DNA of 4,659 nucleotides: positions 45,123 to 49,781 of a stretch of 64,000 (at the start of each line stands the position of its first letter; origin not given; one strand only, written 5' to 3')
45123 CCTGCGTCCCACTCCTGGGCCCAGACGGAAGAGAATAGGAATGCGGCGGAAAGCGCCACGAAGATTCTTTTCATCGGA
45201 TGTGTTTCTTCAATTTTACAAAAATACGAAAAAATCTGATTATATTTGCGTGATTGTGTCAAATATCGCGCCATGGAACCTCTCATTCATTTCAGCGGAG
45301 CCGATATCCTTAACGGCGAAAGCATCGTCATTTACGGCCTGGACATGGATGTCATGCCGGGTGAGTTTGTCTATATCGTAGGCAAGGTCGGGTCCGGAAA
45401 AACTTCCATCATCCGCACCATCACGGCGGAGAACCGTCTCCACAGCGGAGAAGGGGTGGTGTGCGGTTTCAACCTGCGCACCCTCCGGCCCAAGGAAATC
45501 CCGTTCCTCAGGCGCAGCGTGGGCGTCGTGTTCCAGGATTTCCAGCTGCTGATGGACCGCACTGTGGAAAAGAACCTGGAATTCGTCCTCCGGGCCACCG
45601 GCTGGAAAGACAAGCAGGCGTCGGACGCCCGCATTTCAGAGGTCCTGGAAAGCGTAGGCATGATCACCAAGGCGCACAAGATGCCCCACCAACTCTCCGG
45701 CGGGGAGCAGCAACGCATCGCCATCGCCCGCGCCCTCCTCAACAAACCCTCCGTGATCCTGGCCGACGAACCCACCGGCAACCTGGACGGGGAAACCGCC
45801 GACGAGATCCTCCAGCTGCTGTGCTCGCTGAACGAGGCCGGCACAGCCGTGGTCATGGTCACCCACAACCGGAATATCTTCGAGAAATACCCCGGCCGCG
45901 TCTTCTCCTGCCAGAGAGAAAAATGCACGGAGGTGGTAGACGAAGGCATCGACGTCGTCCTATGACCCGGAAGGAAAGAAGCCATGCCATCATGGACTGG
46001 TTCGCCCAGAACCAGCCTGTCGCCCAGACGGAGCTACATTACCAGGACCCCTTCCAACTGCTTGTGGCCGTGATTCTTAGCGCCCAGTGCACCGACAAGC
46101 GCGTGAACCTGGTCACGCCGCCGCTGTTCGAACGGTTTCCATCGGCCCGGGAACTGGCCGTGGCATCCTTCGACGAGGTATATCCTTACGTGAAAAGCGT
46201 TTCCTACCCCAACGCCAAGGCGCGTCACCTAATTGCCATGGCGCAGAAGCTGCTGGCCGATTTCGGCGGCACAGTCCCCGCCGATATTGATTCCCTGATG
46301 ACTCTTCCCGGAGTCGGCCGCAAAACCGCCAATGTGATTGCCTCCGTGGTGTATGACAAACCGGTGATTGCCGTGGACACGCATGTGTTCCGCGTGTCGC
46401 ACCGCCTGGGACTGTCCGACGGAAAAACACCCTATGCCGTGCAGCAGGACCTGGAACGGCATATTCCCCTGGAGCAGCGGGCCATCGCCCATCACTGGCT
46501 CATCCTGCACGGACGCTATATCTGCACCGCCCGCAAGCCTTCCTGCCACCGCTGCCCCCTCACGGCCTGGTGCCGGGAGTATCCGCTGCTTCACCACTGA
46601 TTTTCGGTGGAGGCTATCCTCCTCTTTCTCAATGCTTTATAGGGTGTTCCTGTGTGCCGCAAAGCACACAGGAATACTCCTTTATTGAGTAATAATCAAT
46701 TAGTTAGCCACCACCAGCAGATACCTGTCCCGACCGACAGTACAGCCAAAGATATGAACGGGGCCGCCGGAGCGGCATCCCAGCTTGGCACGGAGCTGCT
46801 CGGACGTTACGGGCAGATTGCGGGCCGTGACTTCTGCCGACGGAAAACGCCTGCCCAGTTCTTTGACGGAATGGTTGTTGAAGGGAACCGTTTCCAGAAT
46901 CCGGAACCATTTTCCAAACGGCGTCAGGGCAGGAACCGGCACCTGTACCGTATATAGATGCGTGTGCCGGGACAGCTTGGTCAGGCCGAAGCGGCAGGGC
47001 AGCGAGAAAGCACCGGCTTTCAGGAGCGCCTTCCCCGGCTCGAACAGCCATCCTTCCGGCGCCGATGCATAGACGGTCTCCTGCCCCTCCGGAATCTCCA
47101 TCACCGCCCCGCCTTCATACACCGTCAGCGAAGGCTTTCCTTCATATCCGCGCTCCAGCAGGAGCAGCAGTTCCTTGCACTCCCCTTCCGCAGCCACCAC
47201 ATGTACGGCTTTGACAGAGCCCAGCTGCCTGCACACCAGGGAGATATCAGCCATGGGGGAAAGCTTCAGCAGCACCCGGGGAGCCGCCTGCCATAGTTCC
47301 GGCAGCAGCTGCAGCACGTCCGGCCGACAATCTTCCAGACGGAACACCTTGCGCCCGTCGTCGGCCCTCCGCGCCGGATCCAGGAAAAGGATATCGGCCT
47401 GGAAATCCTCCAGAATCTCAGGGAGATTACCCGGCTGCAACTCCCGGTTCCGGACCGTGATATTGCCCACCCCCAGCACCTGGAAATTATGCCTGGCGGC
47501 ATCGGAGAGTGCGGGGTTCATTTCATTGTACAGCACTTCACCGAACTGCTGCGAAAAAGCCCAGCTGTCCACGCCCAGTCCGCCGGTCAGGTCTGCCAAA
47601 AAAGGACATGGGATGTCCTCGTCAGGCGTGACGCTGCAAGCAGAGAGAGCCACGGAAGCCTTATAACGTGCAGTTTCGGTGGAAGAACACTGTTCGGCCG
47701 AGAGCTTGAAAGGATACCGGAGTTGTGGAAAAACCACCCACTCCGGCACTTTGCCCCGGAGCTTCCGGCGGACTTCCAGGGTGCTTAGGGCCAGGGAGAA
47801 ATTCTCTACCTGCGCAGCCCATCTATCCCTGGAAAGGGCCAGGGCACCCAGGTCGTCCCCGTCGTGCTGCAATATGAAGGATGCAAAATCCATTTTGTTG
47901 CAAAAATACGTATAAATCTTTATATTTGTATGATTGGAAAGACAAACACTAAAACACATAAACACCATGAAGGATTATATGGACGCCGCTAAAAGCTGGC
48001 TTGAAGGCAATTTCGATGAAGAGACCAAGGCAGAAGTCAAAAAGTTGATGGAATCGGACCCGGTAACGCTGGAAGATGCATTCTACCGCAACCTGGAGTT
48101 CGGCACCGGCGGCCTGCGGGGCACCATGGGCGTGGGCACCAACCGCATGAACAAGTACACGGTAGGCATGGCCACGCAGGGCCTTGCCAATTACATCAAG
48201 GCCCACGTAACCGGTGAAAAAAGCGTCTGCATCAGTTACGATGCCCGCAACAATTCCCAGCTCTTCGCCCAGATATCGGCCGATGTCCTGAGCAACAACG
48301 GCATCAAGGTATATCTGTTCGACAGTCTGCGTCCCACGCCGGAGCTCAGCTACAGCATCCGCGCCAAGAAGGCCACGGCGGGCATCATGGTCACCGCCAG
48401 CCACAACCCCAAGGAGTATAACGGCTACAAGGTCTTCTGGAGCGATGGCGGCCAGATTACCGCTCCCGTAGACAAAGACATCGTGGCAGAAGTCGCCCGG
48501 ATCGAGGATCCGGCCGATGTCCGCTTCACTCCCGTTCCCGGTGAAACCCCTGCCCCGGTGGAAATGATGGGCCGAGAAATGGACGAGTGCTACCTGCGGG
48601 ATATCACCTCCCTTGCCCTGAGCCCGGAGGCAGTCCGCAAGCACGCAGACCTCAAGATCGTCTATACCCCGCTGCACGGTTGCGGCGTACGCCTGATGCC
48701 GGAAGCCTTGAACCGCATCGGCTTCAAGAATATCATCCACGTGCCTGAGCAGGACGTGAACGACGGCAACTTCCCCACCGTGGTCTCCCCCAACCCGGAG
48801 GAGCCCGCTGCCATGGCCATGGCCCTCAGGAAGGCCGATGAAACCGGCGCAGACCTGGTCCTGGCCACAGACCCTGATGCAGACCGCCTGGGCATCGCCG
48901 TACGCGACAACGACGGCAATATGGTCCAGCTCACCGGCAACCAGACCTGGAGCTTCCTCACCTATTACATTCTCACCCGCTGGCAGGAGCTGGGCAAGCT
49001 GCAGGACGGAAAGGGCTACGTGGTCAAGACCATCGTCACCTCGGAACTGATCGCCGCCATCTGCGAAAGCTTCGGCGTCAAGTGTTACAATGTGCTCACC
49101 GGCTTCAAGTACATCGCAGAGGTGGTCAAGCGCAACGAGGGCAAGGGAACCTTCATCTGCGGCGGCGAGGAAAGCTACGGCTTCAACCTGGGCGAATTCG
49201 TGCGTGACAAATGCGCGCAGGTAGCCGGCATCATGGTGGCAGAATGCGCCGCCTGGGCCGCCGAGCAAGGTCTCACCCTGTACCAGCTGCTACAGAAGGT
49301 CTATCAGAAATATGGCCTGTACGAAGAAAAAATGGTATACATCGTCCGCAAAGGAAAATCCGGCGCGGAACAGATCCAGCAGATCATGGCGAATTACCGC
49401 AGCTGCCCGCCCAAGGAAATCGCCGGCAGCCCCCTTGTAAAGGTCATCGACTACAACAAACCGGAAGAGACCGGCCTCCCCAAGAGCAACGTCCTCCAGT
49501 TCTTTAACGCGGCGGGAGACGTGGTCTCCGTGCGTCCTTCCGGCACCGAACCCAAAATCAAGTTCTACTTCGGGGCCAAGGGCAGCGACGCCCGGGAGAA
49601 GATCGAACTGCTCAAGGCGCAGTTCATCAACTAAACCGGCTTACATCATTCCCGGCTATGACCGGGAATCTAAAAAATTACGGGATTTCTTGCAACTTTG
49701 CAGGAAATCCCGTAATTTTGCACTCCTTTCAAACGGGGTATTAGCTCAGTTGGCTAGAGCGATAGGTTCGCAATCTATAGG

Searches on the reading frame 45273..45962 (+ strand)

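Call 81: search_protein_families(library=pfam, proteins=[window:45273-45962:+], max_evalue=0.001)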
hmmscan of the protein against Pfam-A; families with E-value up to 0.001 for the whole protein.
window:45273-45962:+ (230 aa): 4 families
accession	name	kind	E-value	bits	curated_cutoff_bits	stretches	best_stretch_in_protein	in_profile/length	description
PF00005.33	ABC_tran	-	1.2e-30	107.3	25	1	22-168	3-136/137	ABC transporter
PF02463.25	SMC_N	-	4.6e-07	29.9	40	0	112-206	114-205/220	RecF/RecN/SMC N terminal domain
PF13304.12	AAA_21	-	1.3e-06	29.2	27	0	138-201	235-301/304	AAA domain, putative AbiEii toxin, Type IV TA system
PF13191.12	AAA_16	-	0.00083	20.3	32.6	0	29-136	24-104/167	AAA ATPase domain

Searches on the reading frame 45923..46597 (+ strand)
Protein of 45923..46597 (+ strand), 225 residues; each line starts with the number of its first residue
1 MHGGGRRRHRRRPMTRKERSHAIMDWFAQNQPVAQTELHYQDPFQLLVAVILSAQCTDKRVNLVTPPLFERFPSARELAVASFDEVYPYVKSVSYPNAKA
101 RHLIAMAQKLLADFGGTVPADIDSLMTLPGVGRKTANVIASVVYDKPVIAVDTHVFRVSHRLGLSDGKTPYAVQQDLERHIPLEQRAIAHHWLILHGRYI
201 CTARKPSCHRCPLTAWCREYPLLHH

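Call 81: search_protein_families(library=pfam, proteins=[window:45923-46597:+], max_evalue=0.001)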
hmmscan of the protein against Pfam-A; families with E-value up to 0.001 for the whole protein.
window:45923-46597:+ (225 aa): 3 families
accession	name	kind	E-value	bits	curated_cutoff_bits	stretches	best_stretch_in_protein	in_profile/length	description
PF00730.31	HhH-GPD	-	3e-23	82.7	26.2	1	48-181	1-106/108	HhH-GPD superfamily base excision DNA repair protein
PF00633.29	HHH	-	4.1e-09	36.3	24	1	114-141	2-29/30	Helix-hairpin-helix motif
PF10576.14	EndIII_4Fe-2S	-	1.2e-05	25.9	20.5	1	201-217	1-17/17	Iron-sulfur binding domain of endonuclease III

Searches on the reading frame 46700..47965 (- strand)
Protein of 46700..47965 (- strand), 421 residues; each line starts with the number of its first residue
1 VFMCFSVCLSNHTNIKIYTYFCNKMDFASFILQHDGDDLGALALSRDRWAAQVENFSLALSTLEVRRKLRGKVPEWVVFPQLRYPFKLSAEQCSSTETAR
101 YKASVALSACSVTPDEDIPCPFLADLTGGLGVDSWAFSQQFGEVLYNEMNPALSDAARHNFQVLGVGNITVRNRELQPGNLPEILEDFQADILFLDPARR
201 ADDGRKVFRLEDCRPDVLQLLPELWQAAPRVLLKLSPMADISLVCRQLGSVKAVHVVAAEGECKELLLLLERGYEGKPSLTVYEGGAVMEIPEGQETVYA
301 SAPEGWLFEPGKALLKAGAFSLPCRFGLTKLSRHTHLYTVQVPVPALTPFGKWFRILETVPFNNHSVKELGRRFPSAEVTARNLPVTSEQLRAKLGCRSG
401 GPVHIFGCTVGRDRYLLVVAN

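Call 81: search_protein_families(library=pfam, proteins=[window:46700-47965:-], max_evalue=0.001)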
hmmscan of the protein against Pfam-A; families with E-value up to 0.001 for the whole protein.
window:46700-47965:- (421 aa): 2 families
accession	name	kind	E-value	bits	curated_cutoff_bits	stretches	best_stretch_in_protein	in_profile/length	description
PF18096.6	Thump_like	-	5.5e-13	49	26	1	351-417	1-74/78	THUMP domain-like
PF22013.1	PG_1098_Fer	-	2.9e-11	43.5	27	1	306-344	1-40/44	PG_1098 ferredoxin-like domain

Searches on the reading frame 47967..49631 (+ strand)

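Call 81: search_protein_families(library=pfam, proteins=[window:47967-49631:+], max_evalue=0.001)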
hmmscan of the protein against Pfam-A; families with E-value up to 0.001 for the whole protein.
window:47967-49631:+ (555 aa): 4 families
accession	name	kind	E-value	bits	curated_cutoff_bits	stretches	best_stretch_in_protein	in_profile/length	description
PF02878.22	PGM_PMM_I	-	3.3e-43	147.1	22.5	1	44-180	3-135/138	Phosphoglucomutase/phosphomannomutase, alpha/beta/alpha domain I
PF02879.22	PGM_PMM_II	-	1.7e-24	86.8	29.3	1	209-317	3-103/103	Phosphoglucomutase/phosphomannomutase, alpha/beta/alpha domain II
PF02880.22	PGM_PMM_III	-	1.9e-17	63.9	20.7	1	331-449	9-115/115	Phosphoglucomutase/phosphomannomutase, alpha/beta/alpha domain III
PF00408.26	PGM_PMM_IV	-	3.8e-07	30.5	23.1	1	470-544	15-58/68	Phosphoglucomutase/phosphomannomutase, C-terminal domain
